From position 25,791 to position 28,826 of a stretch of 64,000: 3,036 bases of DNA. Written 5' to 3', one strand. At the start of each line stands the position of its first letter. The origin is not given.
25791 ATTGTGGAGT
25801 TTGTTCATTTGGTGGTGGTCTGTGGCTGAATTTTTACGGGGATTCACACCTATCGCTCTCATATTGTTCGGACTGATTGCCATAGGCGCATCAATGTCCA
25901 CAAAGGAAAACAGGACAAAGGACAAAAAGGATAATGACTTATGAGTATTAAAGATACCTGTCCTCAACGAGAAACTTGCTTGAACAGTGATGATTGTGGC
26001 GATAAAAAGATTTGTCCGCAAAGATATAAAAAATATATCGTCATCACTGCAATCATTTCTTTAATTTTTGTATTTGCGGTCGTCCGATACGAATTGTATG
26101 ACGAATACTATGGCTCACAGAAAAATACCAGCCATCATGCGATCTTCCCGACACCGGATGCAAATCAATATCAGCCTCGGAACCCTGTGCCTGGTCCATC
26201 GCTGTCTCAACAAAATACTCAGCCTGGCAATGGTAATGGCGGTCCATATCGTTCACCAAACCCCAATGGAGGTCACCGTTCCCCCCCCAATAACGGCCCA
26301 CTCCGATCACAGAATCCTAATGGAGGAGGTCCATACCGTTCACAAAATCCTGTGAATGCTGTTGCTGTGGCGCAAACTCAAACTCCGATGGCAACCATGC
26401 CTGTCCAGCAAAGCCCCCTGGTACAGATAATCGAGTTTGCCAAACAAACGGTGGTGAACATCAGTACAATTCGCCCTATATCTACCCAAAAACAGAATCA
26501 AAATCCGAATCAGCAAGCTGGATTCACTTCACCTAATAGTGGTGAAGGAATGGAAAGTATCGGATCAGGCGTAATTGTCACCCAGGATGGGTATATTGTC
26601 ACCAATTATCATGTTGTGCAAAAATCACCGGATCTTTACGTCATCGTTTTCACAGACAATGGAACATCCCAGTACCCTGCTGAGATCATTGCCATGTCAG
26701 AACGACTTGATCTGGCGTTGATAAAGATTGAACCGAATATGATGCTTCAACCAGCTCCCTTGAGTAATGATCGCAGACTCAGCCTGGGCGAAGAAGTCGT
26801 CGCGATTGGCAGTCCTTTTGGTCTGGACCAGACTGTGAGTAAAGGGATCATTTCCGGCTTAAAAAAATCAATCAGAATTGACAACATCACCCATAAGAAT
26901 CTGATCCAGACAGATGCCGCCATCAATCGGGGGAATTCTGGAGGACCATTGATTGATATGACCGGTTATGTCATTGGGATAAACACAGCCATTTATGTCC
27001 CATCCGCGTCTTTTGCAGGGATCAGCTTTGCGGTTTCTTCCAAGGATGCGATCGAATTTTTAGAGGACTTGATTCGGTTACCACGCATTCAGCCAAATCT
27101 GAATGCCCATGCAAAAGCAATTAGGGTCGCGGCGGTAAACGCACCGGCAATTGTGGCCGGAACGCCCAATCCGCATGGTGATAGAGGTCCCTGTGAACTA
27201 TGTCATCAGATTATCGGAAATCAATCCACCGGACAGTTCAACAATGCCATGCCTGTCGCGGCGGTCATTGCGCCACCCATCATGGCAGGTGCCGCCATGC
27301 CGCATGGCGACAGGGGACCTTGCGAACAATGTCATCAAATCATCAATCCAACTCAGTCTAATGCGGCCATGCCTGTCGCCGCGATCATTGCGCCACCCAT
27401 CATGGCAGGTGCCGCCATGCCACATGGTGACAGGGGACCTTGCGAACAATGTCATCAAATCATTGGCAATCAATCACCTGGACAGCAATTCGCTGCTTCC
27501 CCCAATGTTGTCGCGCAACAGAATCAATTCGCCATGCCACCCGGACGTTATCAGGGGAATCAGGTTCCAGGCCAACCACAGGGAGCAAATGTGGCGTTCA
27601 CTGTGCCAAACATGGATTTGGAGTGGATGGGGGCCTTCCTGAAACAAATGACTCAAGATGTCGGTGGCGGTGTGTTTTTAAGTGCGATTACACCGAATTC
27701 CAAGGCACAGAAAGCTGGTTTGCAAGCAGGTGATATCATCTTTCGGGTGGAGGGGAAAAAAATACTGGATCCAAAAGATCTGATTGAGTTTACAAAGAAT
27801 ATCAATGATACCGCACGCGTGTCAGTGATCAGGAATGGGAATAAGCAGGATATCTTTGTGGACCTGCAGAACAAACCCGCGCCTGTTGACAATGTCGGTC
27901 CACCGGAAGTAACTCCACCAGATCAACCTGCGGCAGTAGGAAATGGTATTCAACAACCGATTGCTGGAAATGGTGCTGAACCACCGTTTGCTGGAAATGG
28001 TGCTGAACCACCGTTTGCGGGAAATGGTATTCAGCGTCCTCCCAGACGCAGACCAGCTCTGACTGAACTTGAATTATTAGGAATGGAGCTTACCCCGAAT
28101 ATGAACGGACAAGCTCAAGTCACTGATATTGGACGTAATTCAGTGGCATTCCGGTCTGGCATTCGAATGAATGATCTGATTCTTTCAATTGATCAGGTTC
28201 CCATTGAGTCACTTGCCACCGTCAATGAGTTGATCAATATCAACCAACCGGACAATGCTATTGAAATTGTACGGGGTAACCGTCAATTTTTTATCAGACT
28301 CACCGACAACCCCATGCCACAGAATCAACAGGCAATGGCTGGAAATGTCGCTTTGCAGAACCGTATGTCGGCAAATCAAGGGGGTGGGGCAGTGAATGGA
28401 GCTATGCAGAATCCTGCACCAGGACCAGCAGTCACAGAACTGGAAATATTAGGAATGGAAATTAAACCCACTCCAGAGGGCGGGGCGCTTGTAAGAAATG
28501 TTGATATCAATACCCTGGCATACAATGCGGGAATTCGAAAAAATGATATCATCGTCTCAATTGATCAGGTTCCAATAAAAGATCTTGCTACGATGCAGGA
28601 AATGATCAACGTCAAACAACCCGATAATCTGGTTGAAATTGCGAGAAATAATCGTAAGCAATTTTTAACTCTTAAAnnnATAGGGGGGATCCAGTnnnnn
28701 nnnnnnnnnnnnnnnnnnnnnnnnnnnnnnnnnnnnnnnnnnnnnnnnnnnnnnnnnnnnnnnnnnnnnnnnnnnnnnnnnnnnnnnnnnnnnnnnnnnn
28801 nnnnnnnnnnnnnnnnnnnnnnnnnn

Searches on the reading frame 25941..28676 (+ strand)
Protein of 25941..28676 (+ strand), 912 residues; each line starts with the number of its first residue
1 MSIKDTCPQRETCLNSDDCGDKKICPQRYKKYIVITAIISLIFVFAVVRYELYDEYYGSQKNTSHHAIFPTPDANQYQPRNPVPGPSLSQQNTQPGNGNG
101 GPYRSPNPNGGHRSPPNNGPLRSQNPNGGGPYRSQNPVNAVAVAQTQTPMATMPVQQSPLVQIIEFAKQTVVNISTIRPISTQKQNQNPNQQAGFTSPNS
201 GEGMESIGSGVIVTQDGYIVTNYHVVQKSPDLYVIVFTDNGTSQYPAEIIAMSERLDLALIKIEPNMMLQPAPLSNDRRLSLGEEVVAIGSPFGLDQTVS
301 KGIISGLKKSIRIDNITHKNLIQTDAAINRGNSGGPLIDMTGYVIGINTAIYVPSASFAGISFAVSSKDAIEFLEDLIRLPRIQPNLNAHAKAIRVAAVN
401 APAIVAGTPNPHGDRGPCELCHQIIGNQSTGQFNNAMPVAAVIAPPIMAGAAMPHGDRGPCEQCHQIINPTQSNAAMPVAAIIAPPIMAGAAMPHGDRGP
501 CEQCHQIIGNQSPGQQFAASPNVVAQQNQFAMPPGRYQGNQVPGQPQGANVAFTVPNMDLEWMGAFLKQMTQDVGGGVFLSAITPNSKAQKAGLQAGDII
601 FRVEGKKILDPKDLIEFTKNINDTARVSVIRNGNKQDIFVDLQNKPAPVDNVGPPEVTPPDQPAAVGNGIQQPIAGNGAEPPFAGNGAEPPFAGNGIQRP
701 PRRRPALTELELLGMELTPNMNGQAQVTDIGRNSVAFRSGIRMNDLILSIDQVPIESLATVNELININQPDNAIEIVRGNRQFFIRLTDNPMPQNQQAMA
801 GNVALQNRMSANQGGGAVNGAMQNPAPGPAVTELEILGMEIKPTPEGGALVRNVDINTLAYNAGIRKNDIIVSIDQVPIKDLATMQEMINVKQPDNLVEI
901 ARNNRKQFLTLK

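Call 10: search_protein_families(library=ncbifam, proteins=[window:25941-28676:+], max_evalue=0.001)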
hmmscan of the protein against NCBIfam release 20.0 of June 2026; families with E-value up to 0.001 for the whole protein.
window:25941-28676:+ (912 aa): 26 families (the best 25 are shown)
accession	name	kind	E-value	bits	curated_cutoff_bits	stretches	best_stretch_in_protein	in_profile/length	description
NF040960.1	MamE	equivalog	1.1e-117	394.4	800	2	137-469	47-400/659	magnetosome formation protease MamE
TIGR02037.1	degP_htrA_DO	subfamily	3.4e-92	309.7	416.2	3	160-383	3-233/434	Do family serine endopeptidase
NF047968.1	SerProtHtrA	equivalog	6.4e-63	213.3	470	3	202-378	83-257/357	serine protease HtrA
NF041521.1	HhoA_HhoB_HtrA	equivalog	2.3e-60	204.6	450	3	162-383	5-229/335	HhoA/HhoB/HtrA family serine endopeptidase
NF007526.1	PRK10139.1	equivalog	2.6e-58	197.8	756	3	150-383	26-265/456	serine endoprotease DegQ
NF008189.1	PRK10942.1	equivalog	9e-56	189.3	720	3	201-373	108-277/477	serine endoprotease DegP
TIGR02038.1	protease_degS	equivalog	3.7e-55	187.5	422.95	2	203-383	75-252/351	outer membrane-stress sensor serine endopeptidase DegS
NF008147.1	PRK10898.1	equivalog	2.9e-50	171.4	408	2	199-382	71-252/352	outer membrane-stress sensor serine endopeptidase DegS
NF050055.1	SerProtHtrAMycob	equivalog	9.1e-47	160.1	800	1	203-395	224-425/502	serine protease HtrA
NF053637.1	SerProtHtrAspr2045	equivalog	1.8e-34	119.3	650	1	162-377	64-282/394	serine protease HtrA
NF040965.1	MamP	equivalog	4.9e-33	115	300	4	444-508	222-289/290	magnetosome magnetite formation protein MamP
NF040961.1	MamO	equivalog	6.5e-29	100.7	800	1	201-398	97-283/648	magnetosome protein MamO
TIGR00054.1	TIGR00054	equivalog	5.8e-16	58.3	147.55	2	578-645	204-272/421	RIP metalloprotease RseP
NF033740.0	MarP_fam_protase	equivalog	6.1e-16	58.4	250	1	205-347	210-350/390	MarP family serine protease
NF041199.1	trx7_PDZ_seleno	equivalog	3.2e-13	49.3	300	1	576-642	203-272/390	Trx7/PDZ domain-containing (seleno)protein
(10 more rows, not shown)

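Call 82: search_protein_families(library=pfam, proteins=[window:25941-28676:+], max_evalue=0.0001)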
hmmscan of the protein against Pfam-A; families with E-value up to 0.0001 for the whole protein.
window:25941-28676:+ (912 aa): 8 families
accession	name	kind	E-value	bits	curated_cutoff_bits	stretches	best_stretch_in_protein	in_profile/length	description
PF13365.12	Trypsin_2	-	2.7e-32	112.9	27.6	1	208-347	1-144/144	Trypsin-like peptidase domain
PF18509.6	MCR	-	2.3e-29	101.1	30.4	3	485-510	1-29/30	Magnetochrome domain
PF17820.7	PDZ_6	-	1.2e-24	86.3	27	3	581-619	3-41/54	PDZ domain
PF13180.12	PDZ_2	-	2.3e-24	85.9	27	3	838-909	4-76/80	PDZ domain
PF00595.29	PDZ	-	5.3e-18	65.6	23.2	1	835-896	10-74/81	PDZ domain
PF00089.32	Trypsin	-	6.1e-17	62.6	20.6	1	199-357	22-204/220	Trypsin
PF12812.13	PDZ_1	-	2.1e-05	24.9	28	0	860-890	43-73/78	PDZ-like domain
PF21558.3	Pept_S41_N_bact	-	5.3e-05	23.5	27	0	584-609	10-35/87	Bacteroidetes, Peptidase, S41 family, N-terminal domain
